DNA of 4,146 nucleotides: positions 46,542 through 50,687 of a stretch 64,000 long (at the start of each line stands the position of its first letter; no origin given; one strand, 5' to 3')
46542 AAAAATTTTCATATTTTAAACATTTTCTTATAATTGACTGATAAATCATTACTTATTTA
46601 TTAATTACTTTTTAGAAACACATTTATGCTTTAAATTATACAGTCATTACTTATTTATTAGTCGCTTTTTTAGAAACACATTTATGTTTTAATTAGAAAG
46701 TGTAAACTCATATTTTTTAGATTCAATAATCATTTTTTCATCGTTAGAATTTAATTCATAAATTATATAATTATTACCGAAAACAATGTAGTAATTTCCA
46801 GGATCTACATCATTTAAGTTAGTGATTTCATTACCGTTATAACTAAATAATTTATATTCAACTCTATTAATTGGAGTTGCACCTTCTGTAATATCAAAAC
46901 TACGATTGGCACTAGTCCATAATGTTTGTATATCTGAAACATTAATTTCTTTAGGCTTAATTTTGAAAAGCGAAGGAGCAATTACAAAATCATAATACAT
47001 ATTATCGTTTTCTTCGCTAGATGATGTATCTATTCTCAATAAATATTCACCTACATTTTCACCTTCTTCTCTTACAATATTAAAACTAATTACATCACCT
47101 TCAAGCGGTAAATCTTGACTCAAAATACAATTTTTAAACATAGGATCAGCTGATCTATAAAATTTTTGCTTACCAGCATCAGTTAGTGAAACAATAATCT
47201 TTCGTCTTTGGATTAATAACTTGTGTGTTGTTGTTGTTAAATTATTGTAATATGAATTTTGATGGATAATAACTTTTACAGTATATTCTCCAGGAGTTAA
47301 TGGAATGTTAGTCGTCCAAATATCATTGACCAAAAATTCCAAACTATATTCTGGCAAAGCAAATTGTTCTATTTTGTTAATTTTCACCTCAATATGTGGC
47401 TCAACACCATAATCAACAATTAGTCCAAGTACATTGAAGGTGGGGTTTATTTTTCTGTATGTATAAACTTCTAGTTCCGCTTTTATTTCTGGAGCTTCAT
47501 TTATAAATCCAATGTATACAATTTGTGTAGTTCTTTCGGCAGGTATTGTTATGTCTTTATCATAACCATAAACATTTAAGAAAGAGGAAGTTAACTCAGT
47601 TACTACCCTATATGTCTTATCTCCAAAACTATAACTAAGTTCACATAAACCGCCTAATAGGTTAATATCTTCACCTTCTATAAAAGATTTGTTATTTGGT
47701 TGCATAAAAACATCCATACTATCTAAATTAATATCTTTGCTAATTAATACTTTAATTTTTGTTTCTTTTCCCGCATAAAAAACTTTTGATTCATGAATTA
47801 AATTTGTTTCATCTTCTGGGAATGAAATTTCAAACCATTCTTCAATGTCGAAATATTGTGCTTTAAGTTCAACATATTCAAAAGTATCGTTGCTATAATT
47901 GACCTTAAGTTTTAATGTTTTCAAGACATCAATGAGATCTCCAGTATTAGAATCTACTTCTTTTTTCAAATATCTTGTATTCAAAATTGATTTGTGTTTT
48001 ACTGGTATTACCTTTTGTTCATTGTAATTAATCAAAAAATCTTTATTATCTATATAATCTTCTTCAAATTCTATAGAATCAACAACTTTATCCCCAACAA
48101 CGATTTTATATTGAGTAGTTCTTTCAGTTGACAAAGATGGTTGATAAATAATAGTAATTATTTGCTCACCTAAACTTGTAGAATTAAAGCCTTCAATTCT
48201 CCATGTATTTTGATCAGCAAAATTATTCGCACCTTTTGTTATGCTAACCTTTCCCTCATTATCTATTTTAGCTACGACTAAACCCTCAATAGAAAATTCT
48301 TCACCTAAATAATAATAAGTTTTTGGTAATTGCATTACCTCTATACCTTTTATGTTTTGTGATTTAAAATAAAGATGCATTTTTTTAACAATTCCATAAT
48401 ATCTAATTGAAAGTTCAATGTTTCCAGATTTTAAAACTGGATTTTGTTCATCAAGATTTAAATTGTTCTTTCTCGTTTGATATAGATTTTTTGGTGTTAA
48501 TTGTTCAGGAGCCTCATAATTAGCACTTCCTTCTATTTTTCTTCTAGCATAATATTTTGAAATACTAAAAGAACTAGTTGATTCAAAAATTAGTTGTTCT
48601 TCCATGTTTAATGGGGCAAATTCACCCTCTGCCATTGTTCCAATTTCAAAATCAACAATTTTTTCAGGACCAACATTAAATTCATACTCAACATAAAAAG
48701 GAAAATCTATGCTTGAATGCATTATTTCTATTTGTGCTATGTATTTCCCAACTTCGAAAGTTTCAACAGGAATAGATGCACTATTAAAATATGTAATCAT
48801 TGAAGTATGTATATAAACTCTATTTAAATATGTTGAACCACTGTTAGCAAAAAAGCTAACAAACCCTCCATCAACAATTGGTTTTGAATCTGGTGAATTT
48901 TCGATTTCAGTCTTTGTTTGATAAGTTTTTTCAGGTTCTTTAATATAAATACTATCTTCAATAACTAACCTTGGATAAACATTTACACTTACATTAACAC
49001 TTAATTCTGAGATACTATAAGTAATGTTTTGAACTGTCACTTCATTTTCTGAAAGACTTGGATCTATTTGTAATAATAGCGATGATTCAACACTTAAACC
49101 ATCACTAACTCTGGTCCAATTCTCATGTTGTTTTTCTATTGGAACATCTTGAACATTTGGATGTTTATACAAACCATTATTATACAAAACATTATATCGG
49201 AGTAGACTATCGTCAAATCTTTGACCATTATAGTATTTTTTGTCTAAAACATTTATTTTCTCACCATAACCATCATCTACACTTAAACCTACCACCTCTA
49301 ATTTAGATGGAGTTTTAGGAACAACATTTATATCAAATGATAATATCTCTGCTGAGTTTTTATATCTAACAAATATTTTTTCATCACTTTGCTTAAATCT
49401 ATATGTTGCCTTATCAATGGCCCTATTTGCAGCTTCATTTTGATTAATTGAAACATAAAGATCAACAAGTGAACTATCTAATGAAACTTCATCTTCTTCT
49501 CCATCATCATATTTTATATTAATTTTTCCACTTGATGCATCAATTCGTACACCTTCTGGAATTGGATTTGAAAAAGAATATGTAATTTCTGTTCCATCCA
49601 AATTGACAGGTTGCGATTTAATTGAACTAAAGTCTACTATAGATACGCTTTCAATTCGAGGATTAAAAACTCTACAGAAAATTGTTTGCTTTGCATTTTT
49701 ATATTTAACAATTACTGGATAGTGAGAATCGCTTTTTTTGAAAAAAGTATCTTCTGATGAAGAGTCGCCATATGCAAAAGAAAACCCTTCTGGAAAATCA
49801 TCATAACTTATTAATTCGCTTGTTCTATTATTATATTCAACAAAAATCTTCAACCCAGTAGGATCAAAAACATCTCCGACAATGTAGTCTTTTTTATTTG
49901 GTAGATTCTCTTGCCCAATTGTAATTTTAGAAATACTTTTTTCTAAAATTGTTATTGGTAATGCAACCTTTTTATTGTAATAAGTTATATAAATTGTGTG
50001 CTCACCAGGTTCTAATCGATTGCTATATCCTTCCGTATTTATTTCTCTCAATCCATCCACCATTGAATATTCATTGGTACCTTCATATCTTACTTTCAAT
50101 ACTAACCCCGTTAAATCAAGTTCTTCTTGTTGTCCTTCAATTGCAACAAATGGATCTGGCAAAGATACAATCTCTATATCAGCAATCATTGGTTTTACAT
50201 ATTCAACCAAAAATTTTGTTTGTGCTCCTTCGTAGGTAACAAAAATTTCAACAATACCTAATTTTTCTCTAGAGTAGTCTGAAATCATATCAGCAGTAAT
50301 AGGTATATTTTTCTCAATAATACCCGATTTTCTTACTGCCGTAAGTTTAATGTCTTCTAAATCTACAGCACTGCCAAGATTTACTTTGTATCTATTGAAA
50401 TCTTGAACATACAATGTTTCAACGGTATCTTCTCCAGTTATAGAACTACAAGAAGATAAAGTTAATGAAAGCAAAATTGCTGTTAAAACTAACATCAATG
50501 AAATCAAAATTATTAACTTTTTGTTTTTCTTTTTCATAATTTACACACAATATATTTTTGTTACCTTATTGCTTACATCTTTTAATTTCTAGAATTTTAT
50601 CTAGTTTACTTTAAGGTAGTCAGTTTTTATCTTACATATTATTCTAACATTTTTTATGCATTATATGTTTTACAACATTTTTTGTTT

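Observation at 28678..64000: System-level hypothesis: a surface 'capture' array of non-catalytic giant proteins coupled to purely intracellular glycan breakdown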

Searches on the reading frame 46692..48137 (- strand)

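Call 80: search_protein_families(library=pfam, proteins=[window:46692-48137:-], max_evalue=1)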
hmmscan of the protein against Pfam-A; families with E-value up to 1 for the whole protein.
window:46692-48137:- (482 aa): 5 families
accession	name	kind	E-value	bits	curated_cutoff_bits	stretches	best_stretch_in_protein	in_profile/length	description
PF18676.6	MBG_2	-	0.013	16.5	25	1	322-388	7-68/72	MBG domain (YGX type)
PF14524.12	Wzt_C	-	0.02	15.3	30.4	1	273-302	87-116/143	Wzt C-terminal domain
PF21618.2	OST_P1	-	0.073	13.9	27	0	264-292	5-33/93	Oligosaccharyl transferase, Peripheral 1 domain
PF03607.23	DCX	-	0.078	13.5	22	1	429-456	31-58/60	Doublecortin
PF19101.5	DUF5788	-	0.15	12.2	25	1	9-54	15-60/131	Family of unknown function (DUF5788)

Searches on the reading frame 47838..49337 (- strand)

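Call 80: search_protein_families(library=pfam, proteins=[window:47838-49337:-], max_evalue=1)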
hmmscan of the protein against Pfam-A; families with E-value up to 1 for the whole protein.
window:47838-49337:- (500 aa): 3 families
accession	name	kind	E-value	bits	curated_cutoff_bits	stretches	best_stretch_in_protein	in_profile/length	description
PF07523.18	Big_3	-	9.1e-09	35.9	21.2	1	337-400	3-59/68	Bacterial Ig-like domain (group 3)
PF19713.4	DUF6208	-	0.022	14.1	25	1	389-472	205-287/316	Family of unknown function (DUF6208)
PF19101.5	DUF5788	-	0.18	11.9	25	1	408-454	14-60/131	Family of unknown function (DUF5788)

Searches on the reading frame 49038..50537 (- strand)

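Call 80: search_protein_families(library=pfam, proteins=[window:49038-50537:-], max_evalue=1)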
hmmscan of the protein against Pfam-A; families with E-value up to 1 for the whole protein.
window:49038-50537:- (500 aa): 4 families
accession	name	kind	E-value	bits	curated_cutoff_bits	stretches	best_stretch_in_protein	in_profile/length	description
PF07523.18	Big_3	-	2.2e-12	47.5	21.2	2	54-111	10-66/68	Bacterial Ig-like domain (group 3)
PF08428.16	Rib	-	0.01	16.9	27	0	314-352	34-69/76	Rib domain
PF04530.17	Viral_Beta_CD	-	0.012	16.4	23.4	1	6-59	51-103/123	Viral Beta C/D like family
PF25058.1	ARM_TT21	-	0.2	12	27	1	346-390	52-96/155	Tetratricopeptide repeat protein 21 ARM repeat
